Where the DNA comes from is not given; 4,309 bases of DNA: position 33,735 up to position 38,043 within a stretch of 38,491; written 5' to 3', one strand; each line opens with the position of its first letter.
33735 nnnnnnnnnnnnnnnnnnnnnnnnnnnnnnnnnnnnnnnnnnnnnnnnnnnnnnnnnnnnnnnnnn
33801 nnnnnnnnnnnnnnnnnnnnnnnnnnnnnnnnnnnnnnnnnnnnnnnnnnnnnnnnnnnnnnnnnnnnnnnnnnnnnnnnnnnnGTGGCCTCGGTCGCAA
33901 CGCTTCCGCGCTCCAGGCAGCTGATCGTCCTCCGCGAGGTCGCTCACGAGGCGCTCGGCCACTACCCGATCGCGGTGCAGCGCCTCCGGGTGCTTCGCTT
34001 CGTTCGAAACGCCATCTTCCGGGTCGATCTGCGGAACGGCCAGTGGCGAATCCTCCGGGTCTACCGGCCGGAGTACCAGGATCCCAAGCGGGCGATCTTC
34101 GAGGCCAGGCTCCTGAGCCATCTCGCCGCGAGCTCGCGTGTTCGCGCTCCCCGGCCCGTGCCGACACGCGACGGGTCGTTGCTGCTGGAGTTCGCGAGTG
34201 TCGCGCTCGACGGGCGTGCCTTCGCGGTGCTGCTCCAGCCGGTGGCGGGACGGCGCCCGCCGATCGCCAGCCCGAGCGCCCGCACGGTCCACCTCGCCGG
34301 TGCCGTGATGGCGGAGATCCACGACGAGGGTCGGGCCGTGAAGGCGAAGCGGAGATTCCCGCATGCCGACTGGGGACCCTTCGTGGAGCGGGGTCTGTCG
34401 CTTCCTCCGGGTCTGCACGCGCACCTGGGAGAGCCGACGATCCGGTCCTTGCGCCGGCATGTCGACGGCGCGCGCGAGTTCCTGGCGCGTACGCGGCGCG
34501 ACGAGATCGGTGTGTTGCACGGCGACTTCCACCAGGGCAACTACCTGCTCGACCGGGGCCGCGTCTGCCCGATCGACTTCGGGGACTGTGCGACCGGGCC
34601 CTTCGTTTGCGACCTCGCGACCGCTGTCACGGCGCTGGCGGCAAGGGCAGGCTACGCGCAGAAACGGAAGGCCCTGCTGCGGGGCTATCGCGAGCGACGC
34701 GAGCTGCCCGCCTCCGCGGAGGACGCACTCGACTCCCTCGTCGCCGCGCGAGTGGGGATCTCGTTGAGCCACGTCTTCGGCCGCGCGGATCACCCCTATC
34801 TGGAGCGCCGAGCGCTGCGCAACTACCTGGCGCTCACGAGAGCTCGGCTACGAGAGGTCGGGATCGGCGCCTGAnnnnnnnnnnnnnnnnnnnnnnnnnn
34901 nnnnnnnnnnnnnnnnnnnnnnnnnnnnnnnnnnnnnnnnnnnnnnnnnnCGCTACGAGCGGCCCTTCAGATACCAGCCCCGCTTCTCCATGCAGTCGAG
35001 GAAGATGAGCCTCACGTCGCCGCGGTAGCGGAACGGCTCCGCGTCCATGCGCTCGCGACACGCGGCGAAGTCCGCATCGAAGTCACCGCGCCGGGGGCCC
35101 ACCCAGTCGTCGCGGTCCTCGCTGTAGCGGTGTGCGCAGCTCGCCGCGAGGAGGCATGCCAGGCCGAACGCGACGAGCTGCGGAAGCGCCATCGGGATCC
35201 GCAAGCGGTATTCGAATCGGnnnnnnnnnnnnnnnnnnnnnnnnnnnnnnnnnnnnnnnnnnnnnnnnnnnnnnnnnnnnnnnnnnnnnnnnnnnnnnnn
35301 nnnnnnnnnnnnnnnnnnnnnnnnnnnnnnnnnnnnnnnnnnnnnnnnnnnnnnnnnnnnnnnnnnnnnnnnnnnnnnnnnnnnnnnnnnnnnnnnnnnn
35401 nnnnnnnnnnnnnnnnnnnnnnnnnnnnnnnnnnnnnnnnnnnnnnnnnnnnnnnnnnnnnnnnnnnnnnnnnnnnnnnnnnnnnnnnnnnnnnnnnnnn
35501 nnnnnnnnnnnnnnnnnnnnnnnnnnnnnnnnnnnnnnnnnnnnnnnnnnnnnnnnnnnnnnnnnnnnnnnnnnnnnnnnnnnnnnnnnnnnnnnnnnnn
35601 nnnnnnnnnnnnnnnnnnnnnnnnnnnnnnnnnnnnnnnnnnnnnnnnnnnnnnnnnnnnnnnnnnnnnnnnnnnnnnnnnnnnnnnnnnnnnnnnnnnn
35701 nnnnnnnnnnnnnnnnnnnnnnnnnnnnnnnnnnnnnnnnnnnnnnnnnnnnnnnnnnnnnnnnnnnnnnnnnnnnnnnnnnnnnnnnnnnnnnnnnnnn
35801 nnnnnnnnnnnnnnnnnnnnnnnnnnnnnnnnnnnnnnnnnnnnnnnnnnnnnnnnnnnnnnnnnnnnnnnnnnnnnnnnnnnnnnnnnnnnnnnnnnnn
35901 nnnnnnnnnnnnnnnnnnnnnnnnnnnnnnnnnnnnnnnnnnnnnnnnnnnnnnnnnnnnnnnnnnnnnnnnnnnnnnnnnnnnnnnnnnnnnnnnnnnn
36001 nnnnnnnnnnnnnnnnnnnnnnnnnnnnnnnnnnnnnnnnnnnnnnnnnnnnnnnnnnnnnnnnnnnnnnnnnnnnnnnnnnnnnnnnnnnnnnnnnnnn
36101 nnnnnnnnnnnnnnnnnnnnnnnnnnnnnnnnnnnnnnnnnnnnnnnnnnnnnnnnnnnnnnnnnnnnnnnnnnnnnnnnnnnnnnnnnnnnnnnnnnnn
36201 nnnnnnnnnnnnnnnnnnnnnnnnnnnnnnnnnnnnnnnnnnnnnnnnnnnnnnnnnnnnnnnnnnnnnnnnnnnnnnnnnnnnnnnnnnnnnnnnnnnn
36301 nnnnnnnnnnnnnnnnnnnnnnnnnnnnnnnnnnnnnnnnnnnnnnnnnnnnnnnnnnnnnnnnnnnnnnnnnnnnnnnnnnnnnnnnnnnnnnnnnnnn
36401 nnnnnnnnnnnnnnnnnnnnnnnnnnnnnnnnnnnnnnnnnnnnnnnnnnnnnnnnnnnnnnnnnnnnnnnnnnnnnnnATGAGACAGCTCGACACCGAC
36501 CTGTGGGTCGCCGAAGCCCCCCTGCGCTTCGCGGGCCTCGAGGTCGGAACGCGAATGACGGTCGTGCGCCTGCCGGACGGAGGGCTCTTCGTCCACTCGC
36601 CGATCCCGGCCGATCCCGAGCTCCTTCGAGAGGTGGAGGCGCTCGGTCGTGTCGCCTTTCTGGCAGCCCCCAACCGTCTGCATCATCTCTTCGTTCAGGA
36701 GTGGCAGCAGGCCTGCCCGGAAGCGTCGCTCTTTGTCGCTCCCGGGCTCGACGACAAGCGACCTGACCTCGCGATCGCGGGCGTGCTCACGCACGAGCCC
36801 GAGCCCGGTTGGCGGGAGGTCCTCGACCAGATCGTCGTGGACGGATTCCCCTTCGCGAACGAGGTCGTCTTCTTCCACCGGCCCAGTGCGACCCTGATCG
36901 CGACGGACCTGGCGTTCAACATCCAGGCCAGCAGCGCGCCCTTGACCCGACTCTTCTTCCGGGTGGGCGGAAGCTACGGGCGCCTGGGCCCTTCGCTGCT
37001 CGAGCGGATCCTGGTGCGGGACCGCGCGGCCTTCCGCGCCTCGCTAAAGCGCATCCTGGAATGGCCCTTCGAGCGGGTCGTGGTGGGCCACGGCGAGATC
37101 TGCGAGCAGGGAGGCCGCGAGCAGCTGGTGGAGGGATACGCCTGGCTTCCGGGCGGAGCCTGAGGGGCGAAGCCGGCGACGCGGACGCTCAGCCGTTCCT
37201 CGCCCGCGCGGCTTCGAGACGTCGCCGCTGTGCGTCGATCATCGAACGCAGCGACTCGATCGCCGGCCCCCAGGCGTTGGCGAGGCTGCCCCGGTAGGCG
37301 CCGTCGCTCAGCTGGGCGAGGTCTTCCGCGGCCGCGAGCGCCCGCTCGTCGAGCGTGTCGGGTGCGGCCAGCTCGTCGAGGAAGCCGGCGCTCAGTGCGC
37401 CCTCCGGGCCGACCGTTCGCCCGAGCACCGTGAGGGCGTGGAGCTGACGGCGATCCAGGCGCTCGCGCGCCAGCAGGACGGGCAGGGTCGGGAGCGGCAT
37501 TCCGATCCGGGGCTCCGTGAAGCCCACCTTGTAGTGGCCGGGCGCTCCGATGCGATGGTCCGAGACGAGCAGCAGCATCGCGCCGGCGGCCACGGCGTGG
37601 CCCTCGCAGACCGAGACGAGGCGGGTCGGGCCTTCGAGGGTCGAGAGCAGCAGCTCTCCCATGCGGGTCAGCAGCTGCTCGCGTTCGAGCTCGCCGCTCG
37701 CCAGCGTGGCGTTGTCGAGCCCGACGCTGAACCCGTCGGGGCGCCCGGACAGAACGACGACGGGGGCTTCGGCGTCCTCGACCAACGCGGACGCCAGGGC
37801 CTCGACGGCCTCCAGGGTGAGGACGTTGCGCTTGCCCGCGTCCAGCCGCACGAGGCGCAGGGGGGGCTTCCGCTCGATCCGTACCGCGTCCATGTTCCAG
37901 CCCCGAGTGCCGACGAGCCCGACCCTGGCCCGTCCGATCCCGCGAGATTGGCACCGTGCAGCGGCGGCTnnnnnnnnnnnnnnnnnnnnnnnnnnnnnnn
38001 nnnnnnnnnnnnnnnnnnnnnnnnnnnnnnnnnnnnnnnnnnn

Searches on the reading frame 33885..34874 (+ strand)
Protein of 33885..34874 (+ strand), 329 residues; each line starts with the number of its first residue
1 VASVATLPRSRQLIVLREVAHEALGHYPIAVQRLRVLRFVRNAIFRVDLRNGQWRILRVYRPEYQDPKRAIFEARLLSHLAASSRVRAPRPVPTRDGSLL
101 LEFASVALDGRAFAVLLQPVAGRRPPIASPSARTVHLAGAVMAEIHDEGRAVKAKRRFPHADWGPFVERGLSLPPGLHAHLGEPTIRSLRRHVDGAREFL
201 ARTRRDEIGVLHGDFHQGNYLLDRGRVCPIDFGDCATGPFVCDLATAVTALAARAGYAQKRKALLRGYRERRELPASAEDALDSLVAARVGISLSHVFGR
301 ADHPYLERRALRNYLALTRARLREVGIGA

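Call 44: search_protein_families(library=pfam, proteins=[window:33885-34874:+], max_evalue=0.001)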
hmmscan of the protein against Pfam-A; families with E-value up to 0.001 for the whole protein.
window:33885-34874:+ (329 aa): 2 families
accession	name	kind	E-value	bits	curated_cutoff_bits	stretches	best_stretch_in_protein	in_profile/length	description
PF01636.29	APH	-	8e-20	72.1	23.2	1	42-273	11-238/239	Phosphotransferase enzyme family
PF19974.5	TCAD9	-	0.00065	19.4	40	1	205-245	294-335/429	Ternary complex associated domain 9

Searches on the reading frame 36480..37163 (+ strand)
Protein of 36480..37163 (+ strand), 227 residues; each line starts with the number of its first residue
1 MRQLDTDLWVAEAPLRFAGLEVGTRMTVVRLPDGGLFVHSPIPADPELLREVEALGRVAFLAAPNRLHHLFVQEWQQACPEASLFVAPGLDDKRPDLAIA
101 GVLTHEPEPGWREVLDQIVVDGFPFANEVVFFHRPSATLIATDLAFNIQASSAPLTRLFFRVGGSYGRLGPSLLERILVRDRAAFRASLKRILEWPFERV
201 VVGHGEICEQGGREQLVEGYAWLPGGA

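Call 44: search_protein_families(library=pfam, proteins=[window:36480-37163:+], max_evalue=0.001)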
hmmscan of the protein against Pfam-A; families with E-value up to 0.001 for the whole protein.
window:36480-37163:+ (227 aa): 1 family
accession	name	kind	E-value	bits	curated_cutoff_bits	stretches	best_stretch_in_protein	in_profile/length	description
PF14234.11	DUF4336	-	2.6e-20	73.3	28.5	1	8-89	4-92/321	Domain of unknown function (DUF4336)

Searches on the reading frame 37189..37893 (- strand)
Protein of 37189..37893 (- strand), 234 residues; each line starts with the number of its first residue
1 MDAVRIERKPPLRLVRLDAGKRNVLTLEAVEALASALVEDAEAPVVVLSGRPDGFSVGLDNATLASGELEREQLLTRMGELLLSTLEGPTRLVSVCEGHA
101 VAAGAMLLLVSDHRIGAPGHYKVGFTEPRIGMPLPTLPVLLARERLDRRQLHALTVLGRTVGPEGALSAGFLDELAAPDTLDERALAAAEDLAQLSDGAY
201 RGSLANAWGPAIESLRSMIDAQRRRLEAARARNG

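Call 44: search_protein_families(library=pfam, proteins=[window:37189-37893:-], max_evalue=0.001)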
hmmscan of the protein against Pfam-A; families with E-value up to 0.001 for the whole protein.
window:37189-37893:- (234 aa): 1 family
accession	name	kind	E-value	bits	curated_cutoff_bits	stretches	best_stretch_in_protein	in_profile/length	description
PF00378.25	ECH_1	-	1.1e-16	61.4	27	1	21-201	16-199/251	Enoyl-CoA hydratase/isomerase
